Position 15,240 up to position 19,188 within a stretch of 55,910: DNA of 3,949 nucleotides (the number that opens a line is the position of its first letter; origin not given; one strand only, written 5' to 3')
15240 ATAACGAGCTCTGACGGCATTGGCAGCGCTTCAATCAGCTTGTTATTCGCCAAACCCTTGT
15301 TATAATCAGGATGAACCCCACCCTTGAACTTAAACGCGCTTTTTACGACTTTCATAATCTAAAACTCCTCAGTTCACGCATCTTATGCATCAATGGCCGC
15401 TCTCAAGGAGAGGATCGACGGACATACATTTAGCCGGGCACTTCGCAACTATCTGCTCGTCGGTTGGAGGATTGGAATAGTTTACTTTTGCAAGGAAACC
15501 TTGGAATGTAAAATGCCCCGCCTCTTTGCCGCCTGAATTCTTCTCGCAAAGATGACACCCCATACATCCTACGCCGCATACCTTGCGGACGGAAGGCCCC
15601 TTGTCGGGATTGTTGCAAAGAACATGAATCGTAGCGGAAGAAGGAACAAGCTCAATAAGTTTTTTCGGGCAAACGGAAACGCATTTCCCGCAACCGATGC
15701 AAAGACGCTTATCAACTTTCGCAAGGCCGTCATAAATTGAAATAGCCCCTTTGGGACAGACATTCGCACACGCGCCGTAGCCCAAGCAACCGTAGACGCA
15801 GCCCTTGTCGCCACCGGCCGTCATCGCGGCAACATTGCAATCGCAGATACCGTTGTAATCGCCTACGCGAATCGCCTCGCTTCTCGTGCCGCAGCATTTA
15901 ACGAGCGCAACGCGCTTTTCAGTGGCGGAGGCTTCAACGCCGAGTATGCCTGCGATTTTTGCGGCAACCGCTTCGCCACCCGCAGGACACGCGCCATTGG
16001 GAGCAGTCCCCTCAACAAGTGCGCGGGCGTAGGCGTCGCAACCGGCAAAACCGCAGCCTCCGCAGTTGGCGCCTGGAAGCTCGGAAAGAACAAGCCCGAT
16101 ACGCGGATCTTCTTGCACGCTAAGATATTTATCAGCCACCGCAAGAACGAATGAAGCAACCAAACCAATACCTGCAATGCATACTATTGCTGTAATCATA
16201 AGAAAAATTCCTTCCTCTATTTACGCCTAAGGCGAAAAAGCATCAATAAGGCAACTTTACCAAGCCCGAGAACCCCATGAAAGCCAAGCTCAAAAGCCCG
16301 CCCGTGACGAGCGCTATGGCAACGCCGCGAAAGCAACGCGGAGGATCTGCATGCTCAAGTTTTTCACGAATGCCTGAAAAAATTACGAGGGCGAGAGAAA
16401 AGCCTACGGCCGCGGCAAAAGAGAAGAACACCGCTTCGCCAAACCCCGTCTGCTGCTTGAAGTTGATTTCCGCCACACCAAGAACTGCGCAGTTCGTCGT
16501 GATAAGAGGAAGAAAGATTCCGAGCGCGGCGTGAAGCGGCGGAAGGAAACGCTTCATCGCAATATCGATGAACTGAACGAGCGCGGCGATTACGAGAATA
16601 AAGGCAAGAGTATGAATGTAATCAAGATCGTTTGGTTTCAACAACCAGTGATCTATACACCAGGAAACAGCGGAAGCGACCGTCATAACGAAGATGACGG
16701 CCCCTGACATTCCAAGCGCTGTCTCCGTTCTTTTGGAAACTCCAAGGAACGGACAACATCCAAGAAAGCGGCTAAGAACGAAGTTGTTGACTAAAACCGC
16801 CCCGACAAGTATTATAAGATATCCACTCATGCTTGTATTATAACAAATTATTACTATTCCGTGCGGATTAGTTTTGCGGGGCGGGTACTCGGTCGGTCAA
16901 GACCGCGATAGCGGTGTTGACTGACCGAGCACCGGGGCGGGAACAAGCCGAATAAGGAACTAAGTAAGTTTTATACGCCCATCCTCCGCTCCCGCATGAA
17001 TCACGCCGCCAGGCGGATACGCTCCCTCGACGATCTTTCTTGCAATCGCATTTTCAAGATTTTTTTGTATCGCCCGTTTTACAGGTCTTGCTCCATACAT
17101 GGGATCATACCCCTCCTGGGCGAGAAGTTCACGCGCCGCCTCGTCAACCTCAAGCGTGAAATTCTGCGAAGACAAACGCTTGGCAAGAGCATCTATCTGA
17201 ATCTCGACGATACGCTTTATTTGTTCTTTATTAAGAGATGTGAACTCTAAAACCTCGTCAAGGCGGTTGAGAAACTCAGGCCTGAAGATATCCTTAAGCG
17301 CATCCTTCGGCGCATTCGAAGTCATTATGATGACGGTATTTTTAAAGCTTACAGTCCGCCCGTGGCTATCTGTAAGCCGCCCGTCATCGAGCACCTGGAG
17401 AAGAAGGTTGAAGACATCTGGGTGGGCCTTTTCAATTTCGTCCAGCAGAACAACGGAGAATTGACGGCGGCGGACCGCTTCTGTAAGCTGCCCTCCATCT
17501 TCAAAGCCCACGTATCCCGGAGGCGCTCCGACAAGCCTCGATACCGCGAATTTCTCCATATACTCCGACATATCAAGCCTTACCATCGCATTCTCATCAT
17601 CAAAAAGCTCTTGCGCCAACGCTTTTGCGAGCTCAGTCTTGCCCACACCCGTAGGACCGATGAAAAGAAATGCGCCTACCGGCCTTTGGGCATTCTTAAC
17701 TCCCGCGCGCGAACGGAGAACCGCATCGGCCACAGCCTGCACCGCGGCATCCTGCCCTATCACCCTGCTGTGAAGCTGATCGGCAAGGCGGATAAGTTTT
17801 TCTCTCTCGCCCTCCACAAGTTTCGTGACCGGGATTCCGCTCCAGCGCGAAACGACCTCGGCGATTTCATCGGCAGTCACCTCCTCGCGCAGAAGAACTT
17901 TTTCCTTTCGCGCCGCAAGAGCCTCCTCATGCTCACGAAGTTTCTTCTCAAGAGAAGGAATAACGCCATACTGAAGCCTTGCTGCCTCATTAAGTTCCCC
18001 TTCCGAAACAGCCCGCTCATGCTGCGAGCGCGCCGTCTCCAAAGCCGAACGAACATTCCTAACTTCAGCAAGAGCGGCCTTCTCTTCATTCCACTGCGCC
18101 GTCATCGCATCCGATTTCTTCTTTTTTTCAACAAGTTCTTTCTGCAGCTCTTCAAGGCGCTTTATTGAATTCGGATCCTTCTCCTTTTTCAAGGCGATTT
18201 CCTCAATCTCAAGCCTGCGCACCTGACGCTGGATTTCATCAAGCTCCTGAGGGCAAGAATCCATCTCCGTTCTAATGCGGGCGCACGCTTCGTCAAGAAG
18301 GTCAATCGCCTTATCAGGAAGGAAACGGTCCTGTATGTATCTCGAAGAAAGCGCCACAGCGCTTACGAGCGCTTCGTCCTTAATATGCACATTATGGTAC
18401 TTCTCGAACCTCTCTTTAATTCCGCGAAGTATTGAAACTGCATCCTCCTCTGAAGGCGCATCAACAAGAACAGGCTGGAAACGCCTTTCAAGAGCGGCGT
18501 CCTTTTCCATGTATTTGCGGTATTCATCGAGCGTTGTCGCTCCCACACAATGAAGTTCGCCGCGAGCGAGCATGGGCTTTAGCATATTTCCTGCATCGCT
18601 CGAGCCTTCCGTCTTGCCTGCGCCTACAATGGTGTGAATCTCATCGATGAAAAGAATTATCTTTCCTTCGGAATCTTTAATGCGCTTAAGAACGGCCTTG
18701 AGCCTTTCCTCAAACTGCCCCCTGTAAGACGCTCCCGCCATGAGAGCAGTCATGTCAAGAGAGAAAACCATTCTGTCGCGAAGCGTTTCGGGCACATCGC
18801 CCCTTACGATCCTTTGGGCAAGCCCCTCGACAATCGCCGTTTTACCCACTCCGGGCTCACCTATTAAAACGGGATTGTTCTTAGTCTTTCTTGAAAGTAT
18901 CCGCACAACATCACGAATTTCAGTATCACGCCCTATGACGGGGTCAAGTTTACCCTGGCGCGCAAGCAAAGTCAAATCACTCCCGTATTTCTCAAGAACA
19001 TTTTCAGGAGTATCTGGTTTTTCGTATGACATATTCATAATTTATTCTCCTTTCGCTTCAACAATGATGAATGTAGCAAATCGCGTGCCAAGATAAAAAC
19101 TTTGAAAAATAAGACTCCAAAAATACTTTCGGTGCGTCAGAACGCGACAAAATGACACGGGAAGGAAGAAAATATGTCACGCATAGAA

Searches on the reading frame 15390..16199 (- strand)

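Call 47: search_protein_families(library=pfam, proteins=[window:15390-16199:-], max_evalue=0.0001)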
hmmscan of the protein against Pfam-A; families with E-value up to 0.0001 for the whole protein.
window:15390-16199:- (269 aa): 8 families
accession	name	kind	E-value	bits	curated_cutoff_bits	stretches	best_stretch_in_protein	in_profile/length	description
PF04060.18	FeS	-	1.3e-11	44.5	23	1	41-72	1-32/33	Putative Fe-S cluster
PF25160.1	LdpA_Fe-S-bd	-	1e-08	35.2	27.6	1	144-184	9-45/49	LdpA Fe-S cluster-binding domain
PF14697.11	Fer4_21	-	2.4e-08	34.4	35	1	138-183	8-58/59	4Fe-4S dicluster domain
PF00037.32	Fer4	-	7.9e-08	32.2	21.1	1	161-180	2-21/24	4Fe-4S binding domain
PF13187.11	Fer4_9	-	3.8e-07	30.5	27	1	138-181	2-51/52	4Fe-4S dicluster domain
PF12837.12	Fer4_6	-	2.3e-06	27.7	25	1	160-179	2-21/24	4Fe-4S binding domain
PF13237.11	Fer4_10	-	1.1e-05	25.7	25.5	1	138-178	9-53/53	4Fe-4S dicluster domain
PF12838.12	Fer4_7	-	4e-05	24.4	27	1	167-220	2-46/52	4Fe-4S dicluster domain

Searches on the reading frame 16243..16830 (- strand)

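Call 47: search_protein_families(library=pfam, proteins=[window:16243-16830:-], max_evalue=0.0001)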
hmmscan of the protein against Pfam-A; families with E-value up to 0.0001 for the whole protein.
window:16243-16830:- (195 aa): 1 family
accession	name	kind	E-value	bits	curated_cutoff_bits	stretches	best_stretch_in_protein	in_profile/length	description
PF02508.19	Rnf-Nqr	-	1.8e-60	204.4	23.8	1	5-190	2-173/174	Rnf-Nqr subunit, membrane protein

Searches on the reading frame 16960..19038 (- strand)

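Call 46: search_protein_families(library=pfam, proteins=[window:16960-19038:-], max_evalue=0.0001)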
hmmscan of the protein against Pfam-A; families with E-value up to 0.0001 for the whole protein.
window:16960-19038:- (692 aa): 26 families (the best 25 are shown)
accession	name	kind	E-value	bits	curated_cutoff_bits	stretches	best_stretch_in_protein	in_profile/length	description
PF07724.20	AAA_2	-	3.1e-63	213.2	27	1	452-596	1-166/166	AAA domain (Cdc48 subfamily)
PF17871.7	AAA_lid_9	-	6.5e-36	122.8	22.8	1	196-298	1-103/104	AAA lid domain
PF00004.35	AAA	-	2.1e-28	99.8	21.2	2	57-169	2-109/131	ATPase family associated with various cellular activities (AAA)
PF10431.15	ClpB_D2-small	-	1.2e-27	96.2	21.9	1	602-681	1-80/81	C-terminal, D2-small domain, of ClpB protein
PF07728.20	AAA_5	-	9.4e-21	74.7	22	1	457-581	2-128/139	AAA domain (dynein-related subfamily)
PF13401.12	AAA_22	-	2.2e-13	51.1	27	1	456-552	7-110/130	AAA domain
PF13191.12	AAA_16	-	2.4e-13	51.4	32.6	1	34-88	2-52/167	AAA ATPase domain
PF00158.32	Sigma54_activat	-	1.2e-12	48.3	20.2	1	451-595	19-164/168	Sigma-54 interaction domain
PF13173.12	AAA_14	-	3.8e-09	37.1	27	0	457-553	5-88/129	AAA domain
PF05621.17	TniB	-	2e-08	34.3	22.4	1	50-191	32-183/189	Bacterial TniB protein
PF12775.13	AAA_7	-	2.1e-08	34.3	25.8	0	456-501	35-80/181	P-loop containing dynein motor region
PF20720.3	nSTAND3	-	7.5e-08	32.7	27.2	0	458-496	21-59/155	Novel STAND NTPase 3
PF01637.24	ATPase_2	-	7.9e-08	32.8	33.2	0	37-143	4-128/225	ATPase domain predominantly from Archaea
PF20030.5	bpMoxR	-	1.8e-07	30.9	27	0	457-593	34-164/205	MoxR domain in the MoxR-vWA-beta-propeller ternary systems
PF13521.12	AAA_28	-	2.4e-07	31.6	27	0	457-477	2-22/164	AAA domain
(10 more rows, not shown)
